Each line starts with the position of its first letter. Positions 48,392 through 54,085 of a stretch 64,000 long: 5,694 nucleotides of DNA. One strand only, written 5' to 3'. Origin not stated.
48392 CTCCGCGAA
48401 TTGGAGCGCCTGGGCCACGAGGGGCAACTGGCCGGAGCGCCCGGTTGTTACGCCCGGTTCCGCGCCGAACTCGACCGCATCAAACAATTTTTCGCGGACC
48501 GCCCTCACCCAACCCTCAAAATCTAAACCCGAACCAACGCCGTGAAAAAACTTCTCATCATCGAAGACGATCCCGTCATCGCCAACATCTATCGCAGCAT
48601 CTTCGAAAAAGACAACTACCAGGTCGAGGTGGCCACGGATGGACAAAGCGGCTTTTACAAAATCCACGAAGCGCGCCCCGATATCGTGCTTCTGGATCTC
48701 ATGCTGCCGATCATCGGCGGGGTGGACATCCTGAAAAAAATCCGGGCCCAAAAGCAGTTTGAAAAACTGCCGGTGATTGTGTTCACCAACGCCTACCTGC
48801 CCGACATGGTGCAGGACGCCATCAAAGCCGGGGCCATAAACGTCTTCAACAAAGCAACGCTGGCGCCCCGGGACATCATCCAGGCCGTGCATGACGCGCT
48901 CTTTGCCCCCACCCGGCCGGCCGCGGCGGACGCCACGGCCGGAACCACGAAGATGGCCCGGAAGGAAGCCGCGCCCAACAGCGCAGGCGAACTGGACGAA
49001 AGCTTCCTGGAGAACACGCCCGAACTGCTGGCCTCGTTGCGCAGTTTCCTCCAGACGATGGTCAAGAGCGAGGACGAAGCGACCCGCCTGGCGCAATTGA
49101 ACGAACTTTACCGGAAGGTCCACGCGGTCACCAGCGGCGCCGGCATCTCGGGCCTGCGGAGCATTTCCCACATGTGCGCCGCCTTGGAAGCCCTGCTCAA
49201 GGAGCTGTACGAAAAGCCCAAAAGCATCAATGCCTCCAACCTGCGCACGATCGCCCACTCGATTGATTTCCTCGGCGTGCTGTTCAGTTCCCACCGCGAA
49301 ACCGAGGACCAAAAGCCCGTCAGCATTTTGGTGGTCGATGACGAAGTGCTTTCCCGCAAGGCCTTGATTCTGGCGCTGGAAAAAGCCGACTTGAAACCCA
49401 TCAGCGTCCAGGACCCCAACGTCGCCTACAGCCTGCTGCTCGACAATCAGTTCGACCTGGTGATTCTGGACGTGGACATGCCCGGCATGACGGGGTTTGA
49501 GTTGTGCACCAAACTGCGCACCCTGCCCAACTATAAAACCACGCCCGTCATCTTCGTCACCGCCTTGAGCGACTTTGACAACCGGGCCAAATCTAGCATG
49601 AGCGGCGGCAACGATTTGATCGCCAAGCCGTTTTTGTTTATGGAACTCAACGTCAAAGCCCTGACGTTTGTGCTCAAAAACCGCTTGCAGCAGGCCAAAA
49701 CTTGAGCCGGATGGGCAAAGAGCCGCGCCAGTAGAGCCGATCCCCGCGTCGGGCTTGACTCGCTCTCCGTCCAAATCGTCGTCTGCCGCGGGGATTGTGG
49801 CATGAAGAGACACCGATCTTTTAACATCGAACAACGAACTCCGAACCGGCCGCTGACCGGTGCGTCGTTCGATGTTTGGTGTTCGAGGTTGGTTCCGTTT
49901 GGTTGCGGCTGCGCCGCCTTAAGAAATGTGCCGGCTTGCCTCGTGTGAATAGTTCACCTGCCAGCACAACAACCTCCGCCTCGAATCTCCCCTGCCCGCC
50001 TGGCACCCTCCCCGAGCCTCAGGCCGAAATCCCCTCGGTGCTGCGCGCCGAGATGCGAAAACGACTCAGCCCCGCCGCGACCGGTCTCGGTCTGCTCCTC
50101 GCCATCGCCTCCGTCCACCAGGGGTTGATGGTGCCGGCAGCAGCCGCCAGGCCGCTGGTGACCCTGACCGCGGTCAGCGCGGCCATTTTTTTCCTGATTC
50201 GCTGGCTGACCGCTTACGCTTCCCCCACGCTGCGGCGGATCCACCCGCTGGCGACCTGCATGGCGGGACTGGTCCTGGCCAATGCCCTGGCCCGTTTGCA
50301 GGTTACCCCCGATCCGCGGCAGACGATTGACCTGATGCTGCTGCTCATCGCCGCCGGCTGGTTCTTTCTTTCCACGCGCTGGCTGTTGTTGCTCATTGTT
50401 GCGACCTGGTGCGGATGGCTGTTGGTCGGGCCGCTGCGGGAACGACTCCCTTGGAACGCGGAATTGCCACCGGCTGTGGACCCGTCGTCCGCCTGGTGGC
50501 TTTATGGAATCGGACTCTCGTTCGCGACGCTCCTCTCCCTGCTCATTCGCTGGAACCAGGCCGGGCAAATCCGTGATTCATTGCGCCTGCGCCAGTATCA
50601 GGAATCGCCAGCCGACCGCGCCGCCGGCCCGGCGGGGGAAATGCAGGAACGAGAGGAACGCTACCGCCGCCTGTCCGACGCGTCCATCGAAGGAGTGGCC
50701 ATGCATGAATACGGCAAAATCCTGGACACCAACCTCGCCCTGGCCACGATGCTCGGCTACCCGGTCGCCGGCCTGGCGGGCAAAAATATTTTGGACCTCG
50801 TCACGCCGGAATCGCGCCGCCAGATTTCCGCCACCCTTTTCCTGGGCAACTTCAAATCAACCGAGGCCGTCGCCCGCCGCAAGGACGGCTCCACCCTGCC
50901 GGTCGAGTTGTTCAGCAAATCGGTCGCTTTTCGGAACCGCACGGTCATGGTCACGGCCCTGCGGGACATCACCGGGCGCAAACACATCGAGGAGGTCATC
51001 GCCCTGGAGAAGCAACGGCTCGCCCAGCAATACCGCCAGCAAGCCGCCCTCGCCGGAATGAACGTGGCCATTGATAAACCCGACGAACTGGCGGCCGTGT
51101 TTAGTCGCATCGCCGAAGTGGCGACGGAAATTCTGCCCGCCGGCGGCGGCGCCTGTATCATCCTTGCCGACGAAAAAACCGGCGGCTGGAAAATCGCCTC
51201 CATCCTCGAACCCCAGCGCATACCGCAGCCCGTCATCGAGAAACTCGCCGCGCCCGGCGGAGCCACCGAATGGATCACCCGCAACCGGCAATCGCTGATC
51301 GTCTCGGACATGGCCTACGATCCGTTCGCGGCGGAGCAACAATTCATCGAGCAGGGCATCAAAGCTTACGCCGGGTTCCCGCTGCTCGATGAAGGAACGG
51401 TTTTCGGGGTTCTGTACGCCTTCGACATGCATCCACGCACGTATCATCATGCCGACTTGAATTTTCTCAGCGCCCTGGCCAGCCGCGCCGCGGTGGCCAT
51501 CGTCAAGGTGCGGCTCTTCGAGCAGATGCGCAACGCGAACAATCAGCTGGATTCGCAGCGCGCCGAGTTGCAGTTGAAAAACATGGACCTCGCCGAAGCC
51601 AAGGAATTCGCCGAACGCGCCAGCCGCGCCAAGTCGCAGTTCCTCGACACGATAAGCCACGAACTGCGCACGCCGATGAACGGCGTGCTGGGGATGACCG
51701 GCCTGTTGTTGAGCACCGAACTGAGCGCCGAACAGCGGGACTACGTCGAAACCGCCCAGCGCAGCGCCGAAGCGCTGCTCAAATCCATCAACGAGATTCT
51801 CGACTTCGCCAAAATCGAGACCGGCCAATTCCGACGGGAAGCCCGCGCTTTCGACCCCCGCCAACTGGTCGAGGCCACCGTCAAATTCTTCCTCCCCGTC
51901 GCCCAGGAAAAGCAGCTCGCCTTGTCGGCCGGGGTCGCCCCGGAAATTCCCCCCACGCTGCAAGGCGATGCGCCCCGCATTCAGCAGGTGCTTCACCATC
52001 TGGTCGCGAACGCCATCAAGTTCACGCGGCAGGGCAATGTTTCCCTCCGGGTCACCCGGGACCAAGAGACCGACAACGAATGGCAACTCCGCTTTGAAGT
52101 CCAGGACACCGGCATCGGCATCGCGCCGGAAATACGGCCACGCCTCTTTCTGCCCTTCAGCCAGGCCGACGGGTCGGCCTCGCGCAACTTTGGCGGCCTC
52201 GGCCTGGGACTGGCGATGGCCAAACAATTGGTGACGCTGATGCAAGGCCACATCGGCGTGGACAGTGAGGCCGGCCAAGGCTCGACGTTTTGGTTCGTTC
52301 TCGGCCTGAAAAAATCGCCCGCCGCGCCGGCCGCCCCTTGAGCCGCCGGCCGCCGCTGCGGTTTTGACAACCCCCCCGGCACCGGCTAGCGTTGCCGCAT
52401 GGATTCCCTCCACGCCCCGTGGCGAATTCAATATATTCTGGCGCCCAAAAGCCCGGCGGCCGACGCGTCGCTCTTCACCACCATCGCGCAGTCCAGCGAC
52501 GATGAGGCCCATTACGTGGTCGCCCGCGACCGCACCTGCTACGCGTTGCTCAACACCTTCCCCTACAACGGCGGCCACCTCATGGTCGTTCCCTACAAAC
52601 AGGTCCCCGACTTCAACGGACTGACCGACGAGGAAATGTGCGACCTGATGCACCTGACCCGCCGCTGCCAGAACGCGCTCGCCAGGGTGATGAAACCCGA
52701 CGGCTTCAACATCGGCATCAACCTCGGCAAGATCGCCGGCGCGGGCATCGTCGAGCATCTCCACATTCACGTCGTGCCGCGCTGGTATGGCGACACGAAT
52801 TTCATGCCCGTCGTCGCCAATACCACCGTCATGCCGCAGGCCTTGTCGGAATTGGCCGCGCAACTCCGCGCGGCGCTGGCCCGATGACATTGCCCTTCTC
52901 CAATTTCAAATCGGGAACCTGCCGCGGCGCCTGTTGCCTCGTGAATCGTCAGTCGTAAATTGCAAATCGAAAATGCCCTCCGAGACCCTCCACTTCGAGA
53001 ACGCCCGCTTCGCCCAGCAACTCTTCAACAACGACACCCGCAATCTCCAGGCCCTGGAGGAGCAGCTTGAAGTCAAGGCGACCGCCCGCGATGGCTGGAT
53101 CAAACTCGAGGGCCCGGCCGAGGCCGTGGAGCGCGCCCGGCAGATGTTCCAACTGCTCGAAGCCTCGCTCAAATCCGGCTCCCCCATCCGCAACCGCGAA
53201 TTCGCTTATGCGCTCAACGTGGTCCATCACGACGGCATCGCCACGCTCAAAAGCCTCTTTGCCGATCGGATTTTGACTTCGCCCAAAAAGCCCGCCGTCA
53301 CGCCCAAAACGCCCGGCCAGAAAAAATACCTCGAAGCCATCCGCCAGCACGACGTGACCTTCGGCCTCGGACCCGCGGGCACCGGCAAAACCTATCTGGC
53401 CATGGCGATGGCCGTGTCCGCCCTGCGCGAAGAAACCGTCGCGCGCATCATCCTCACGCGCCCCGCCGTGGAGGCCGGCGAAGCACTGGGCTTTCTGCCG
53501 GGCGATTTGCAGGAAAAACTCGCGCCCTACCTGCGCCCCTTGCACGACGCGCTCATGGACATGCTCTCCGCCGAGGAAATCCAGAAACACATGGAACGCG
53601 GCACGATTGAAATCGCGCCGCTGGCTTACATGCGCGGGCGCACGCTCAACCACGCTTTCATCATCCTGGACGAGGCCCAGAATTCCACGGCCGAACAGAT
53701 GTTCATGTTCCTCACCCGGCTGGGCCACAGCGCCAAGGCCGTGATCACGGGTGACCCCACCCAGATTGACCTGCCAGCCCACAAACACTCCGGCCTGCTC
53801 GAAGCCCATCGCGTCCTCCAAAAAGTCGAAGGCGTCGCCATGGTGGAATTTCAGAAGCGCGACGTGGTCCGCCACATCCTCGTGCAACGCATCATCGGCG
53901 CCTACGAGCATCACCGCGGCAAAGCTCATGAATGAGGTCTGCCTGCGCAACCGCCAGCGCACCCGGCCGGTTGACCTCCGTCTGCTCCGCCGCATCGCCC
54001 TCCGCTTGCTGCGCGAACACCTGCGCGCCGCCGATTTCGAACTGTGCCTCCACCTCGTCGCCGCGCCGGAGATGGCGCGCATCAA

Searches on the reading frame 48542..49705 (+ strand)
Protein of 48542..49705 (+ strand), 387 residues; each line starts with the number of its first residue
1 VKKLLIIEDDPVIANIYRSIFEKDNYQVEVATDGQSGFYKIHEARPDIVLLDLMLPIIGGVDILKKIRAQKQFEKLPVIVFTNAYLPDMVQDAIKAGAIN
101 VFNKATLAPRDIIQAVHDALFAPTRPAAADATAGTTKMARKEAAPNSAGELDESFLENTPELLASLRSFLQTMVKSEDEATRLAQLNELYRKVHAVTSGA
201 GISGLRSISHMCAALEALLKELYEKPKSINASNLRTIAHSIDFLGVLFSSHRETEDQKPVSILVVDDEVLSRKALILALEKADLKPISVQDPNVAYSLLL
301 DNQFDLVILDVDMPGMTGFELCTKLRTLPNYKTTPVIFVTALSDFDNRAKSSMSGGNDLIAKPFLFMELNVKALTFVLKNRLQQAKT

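Call 25: search_protein_families(library=pfam, max_evalue=0.00001, proteins=[window:48542-49705:+])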
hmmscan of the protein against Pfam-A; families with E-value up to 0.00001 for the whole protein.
window:48542-49705:+ (387 aa): 2 families
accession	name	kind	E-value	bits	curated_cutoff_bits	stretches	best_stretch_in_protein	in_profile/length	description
PF00072.30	Response_reg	-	9.4e-47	158.2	30.2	2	5-116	2-110/111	Response regulator receiver domain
PF01627.28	Hpt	-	2.3e-08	34.6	24.6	1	152-234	3-71/84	Hpt domain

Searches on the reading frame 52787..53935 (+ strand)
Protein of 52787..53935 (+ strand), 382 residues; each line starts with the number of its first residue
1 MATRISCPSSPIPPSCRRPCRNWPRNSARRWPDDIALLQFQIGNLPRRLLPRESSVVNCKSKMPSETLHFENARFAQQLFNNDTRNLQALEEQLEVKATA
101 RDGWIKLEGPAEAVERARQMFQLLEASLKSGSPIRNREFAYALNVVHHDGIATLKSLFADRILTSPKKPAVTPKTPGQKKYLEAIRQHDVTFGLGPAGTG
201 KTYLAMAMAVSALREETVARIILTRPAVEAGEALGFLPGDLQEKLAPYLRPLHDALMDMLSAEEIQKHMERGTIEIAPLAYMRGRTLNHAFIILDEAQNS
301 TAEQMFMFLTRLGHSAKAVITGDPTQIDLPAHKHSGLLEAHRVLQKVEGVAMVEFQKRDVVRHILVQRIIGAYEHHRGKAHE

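Call 23: search_protein_families(library=pfam, max_evalue=0.00001, proteins=[window:52787-53935:+])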
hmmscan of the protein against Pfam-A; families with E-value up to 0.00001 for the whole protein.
window:52787-53935:+ (382 aa): 3 families
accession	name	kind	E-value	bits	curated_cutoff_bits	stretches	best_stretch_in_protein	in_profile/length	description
PF02562.22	PhoH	-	8.5e-94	313.2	27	1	171-374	2-205/205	PhoH-like protein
PF13604.12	AAA_30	-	7.2e-09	36.1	27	1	176-327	4-128/191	AAA domain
PF13245.12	AAA_19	-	2.3e-07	31.5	25.1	1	179-327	2-129/134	AAA domain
